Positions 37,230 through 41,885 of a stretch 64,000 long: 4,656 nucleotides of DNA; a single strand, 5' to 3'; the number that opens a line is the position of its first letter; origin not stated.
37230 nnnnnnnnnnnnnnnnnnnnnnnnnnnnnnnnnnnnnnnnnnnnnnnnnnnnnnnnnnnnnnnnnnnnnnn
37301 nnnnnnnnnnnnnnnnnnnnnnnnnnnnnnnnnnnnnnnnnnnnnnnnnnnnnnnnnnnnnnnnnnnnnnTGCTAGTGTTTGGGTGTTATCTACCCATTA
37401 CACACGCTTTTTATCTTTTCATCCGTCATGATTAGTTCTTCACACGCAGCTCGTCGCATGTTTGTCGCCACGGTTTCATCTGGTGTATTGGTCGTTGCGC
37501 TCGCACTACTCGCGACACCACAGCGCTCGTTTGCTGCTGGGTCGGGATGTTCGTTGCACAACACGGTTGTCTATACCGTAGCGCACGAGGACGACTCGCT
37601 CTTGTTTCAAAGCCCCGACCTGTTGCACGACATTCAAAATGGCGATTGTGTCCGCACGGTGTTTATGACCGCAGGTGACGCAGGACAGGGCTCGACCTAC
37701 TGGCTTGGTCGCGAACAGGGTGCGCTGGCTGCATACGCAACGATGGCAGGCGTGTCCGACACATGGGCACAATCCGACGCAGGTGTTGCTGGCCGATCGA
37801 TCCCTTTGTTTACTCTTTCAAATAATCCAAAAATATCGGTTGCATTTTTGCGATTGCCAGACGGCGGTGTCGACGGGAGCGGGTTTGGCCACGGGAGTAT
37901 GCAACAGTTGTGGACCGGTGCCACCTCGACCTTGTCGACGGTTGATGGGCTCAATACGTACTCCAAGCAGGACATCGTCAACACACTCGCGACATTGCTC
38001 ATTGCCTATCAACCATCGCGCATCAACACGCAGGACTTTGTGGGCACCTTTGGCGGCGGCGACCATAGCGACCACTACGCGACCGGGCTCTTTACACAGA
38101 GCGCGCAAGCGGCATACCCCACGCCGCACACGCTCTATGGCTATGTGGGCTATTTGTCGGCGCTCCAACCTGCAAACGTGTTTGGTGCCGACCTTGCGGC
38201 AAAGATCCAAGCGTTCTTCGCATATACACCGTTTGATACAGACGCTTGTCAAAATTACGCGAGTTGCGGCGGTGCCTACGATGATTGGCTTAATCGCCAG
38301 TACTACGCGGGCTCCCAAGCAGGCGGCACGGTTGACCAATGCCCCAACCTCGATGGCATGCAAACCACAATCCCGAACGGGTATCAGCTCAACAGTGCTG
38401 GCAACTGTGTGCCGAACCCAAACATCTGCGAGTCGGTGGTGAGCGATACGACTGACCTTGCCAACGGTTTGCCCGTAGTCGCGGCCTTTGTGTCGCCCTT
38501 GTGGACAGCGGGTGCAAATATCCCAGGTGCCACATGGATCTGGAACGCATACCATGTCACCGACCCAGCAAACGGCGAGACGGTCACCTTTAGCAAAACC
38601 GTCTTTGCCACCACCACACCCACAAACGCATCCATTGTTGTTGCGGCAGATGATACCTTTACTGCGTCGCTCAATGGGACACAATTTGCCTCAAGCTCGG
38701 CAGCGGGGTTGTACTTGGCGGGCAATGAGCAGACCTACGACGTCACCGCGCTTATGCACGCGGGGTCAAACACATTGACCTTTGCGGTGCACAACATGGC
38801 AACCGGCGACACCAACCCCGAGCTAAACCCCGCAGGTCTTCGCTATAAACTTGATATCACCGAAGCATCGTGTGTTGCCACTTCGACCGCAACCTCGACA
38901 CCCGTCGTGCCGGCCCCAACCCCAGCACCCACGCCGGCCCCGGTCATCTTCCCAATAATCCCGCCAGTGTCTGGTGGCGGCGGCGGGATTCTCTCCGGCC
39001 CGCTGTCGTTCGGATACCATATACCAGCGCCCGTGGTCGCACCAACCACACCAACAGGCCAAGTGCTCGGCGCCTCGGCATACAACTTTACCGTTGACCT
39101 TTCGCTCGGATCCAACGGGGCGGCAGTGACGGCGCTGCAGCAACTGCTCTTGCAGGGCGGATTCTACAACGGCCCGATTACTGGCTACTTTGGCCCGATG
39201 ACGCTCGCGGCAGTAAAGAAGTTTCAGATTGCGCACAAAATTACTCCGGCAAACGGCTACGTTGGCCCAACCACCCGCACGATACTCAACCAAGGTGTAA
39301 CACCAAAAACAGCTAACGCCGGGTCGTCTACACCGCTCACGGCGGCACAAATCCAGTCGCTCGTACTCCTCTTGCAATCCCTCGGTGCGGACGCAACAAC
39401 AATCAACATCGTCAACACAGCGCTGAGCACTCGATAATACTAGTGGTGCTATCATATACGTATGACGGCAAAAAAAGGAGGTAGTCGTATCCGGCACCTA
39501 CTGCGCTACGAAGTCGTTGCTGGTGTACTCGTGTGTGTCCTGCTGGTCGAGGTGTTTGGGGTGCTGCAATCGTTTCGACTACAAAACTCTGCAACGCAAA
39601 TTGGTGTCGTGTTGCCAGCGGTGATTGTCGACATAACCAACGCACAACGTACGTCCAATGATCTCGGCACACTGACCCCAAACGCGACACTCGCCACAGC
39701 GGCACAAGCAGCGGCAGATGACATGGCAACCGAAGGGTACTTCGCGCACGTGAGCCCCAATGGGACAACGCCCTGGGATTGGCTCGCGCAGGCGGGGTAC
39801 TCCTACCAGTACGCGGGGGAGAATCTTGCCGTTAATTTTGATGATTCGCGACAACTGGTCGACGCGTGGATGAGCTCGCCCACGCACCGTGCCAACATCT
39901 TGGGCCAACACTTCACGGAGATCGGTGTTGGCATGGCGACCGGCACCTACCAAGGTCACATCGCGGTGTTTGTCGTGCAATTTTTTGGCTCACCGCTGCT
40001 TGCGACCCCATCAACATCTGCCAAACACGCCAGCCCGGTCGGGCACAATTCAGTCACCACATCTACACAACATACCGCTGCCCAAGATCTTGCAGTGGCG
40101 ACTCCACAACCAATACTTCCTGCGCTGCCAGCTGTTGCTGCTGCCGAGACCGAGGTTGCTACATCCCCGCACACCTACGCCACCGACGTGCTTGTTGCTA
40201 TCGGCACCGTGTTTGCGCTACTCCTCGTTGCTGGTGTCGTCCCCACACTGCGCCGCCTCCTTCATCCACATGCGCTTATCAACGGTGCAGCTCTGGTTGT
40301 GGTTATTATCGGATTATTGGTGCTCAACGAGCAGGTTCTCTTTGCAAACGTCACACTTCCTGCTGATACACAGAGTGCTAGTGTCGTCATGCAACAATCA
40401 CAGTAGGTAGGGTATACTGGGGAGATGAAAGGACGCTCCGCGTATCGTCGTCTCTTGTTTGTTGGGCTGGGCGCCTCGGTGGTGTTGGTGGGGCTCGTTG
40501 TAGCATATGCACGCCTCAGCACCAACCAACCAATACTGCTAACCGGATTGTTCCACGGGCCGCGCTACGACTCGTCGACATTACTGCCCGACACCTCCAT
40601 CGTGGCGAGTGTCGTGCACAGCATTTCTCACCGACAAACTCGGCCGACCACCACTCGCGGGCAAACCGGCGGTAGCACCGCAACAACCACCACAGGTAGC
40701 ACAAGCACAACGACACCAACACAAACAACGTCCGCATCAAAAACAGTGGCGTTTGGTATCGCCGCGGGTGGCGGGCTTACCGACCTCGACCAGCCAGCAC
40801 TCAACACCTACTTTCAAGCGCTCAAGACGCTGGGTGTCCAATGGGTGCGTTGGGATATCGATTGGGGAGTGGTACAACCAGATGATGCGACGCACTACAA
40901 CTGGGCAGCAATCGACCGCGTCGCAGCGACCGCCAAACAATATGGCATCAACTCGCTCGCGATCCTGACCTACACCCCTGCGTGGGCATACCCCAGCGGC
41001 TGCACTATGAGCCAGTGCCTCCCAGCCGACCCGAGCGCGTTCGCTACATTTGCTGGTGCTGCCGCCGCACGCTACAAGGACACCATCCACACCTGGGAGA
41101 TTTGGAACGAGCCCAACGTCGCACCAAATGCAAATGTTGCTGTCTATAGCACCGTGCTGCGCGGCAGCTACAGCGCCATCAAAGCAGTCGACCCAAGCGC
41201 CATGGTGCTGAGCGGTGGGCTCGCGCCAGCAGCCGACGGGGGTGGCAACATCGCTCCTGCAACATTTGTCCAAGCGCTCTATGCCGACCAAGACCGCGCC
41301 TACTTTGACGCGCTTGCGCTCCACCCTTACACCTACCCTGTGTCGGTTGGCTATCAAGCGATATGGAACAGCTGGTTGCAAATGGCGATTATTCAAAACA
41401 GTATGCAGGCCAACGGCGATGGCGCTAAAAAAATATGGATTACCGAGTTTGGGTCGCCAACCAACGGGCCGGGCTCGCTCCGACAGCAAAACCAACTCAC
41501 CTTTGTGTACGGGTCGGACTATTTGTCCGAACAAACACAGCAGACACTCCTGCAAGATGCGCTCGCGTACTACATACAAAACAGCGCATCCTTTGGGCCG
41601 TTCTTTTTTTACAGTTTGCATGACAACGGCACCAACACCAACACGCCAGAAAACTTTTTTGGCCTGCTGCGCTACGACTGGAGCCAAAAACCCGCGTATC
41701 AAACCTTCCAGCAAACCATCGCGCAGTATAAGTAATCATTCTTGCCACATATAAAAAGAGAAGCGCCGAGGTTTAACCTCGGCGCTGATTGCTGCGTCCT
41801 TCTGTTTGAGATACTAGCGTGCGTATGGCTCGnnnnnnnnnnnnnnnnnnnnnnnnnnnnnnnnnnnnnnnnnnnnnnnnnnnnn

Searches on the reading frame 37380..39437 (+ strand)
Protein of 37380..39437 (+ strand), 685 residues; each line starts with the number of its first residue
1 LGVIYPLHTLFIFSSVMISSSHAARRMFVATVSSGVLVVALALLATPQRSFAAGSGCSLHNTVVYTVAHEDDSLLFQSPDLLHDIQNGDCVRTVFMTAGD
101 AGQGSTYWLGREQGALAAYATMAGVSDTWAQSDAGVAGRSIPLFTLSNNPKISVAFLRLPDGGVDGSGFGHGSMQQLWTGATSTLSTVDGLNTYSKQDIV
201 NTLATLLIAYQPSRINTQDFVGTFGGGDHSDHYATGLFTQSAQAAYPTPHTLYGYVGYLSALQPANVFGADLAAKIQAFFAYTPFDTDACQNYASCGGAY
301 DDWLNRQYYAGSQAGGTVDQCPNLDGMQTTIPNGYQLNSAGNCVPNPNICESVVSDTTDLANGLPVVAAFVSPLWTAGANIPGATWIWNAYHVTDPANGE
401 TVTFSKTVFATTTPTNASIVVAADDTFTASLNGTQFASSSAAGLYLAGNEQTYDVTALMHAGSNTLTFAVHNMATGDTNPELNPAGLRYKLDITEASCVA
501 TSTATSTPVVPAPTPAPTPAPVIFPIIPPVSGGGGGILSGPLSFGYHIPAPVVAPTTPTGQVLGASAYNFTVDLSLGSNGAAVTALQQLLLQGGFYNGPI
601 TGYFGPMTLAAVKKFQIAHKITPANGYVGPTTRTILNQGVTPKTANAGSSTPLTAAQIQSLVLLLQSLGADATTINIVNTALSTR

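Call 7: search_protein_families(library=pfam, proteins=[window:37380-39437:+], max_evalue=0.01)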
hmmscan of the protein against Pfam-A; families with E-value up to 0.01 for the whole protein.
window:37380-39437:+ (685 aa): 2 families
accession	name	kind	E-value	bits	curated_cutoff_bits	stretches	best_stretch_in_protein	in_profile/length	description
PF01471.23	PG_binding_1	-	4.4e-15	56.1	23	1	579-636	1-57/57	Putative peptidoglycan binding domain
PF02585.22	PIG-L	-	2.5e-11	44.6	28.2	1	66-242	3-128/129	GlcNAc-PI de-N-acetylase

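Call 64: search_protein_families(library=ncbifam, proteins=[window:37380-39437:+], max_evalue=0.001)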
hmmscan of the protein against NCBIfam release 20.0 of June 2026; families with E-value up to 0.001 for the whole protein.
window:37380-39437:+ (685 aa): 3 families
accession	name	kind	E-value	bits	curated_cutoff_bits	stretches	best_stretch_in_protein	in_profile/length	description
TIGR02869.1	spore_SleB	equivalog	7.6e-10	39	236.5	1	574-649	7-81/201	spore cortex-lytic enzyme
NF041573.1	rhamnosid_Stmyc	equivalog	1.9e-07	29.3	1720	1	377-504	130-252/1028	alpha-L-rhamnosidase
TIGR03979.1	His_Ser_Rich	equivalog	0.00031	20.8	121.65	0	580-622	131-173/190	His-Xaa-Ser repeat protein HxsA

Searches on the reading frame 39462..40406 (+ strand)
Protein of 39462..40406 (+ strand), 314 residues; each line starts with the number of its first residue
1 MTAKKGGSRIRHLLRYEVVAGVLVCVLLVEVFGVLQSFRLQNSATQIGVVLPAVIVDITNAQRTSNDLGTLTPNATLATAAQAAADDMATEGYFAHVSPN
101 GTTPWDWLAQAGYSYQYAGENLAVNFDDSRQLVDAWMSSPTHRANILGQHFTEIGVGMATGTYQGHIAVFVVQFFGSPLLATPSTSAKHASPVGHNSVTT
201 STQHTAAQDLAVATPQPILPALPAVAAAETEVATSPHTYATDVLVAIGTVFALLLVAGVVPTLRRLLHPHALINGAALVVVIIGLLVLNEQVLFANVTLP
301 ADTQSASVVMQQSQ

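Call 9: search_protein_families(library=pfam, proteins=[window:39462-40406:+], max_evalue=0.001)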
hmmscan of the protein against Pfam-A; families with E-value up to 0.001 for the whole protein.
window:39462-40406:+ (314 aa): 1 family
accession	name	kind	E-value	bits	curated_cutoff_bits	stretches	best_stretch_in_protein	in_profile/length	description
PF00188.32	CAP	-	1.3e-19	71.6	21.1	1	57-173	2-116/117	Cysteine-rich secretory protein family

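Call 64: search_protein_families(library=ncbifam, proteins=[window:39462-40406:+], max_evalue=0.001)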
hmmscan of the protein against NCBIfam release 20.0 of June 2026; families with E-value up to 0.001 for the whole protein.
window:39462-40406:+ (314 aa): 2 families
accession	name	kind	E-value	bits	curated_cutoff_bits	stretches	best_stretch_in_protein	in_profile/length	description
TIGR02909.1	spore_YkwD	subfamily_domain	1.7e-31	108.8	171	1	55-169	8-122/127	uncharacterized protein, YkwD family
NF052539.1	DivAsocLipDalA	equivalog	4.8e-17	62.3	200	1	53-158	49-154/169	divisome-associated lipoprotein DalA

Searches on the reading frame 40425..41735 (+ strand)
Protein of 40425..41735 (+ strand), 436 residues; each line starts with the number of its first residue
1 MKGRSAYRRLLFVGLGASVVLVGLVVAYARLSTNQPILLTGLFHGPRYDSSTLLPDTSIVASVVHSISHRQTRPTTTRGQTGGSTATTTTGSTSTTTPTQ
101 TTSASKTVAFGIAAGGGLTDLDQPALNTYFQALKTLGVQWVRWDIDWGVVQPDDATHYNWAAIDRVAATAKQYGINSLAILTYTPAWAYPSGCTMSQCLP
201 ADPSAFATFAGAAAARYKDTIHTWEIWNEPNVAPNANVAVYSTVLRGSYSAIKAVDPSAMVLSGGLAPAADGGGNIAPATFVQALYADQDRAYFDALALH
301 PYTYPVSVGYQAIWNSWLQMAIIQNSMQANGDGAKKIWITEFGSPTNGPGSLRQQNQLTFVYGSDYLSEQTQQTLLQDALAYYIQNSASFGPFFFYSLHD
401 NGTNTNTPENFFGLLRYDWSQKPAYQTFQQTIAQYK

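Call 9: search_protein_families(library=pfam, proteins=[window:40425-41735:+], max_evalue=0.001)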
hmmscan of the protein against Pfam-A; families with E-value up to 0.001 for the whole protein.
window:40425-41735:+ (436 aa): 2 families
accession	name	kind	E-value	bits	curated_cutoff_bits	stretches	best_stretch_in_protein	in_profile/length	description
PF00150.24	Cellulase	-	9.7e-07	29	23.5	1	125-352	22-244/272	Cellulase (glycosyl hydrolase family 5)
PF01373.23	Glyco_hydro_14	-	0.00037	20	27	1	125-182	17-74/402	Glycosyl hydrolase family 14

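Call 64: search_protein_families(library=ncbifam, proteins=[window:40425-41735:+], max_evalue=0.001)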
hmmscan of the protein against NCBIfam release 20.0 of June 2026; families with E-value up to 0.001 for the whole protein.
window:40425-41735:+ (436 aa): 0 families
